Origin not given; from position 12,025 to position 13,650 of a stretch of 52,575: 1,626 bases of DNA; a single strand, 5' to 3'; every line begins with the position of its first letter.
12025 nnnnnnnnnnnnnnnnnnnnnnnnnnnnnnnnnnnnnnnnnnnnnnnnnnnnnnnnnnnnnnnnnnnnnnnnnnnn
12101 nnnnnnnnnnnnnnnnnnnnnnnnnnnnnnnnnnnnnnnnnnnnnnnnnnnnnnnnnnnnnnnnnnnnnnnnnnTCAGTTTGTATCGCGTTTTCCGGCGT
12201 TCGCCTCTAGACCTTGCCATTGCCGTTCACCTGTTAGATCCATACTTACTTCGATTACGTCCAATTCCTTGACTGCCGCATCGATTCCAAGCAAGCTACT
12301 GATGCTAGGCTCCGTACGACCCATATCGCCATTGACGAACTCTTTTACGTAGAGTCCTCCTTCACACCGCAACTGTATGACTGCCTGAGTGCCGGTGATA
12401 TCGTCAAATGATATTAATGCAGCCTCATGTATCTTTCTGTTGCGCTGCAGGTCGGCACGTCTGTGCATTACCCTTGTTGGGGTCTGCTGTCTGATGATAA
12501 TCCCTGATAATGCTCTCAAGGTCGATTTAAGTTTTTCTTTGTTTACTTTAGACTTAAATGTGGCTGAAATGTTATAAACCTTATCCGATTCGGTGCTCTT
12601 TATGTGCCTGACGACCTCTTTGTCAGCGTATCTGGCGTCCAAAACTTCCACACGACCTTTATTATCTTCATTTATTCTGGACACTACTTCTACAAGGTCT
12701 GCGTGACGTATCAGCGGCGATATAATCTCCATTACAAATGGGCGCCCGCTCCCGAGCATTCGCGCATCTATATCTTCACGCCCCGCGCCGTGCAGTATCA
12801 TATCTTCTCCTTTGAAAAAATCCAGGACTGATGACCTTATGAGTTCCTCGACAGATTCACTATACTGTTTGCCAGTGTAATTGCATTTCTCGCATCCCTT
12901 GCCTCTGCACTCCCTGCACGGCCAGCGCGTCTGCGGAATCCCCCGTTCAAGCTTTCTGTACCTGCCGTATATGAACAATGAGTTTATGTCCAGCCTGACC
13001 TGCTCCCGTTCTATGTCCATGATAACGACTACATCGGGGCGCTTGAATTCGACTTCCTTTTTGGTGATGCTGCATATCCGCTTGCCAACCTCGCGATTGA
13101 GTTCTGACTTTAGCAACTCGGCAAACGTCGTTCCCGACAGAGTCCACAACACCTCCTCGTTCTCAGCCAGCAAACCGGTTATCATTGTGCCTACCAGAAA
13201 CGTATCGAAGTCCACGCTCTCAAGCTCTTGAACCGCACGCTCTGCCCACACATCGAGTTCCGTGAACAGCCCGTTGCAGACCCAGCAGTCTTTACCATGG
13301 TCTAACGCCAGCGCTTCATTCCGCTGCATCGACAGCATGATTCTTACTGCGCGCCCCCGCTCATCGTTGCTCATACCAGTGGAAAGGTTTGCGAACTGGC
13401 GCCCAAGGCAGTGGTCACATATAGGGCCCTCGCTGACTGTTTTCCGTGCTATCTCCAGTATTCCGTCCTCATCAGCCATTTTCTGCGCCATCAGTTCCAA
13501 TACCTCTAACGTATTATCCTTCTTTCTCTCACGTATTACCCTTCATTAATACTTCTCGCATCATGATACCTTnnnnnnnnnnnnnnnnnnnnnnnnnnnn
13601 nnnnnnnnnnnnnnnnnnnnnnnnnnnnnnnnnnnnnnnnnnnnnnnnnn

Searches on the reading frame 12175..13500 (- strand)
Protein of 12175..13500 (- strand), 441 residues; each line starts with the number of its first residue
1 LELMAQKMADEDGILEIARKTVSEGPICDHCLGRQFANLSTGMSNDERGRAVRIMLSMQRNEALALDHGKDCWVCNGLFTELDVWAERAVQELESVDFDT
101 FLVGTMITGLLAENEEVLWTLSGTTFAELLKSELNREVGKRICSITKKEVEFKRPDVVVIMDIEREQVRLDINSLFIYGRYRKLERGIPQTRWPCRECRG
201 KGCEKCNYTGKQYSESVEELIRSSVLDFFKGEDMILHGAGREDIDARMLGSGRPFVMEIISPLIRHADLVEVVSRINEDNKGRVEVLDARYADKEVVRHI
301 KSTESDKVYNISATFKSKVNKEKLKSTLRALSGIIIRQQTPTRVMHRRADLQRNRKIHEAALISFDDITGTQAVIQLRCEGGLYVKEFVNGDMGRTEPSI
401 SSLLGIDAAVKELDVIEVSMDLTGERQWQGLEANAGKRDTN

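Call 15: search_protein_families(library=pfam, proteins=[window:12175-13500:-], max_evalue=0.01)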
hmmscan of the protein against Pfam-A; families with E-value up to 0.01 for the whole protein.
window:12175-13500:- (441 aa): 3 families
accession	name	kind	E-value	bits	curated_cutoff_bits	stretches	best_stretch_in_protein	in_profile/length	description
PF21238.2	Pus10_C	-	1.2e-68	231.5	27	1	176-418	1-231/232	Pus10, C-terminal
PF22023.1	Pus10_THUMP_arc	-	2.3e-29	101.8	28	1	85-162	1-78/78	Pus10 THUMP domain, archaeal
PF02926.22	THUMP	-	0.0019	19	20.6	1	125-168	36-79/84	THUMP domain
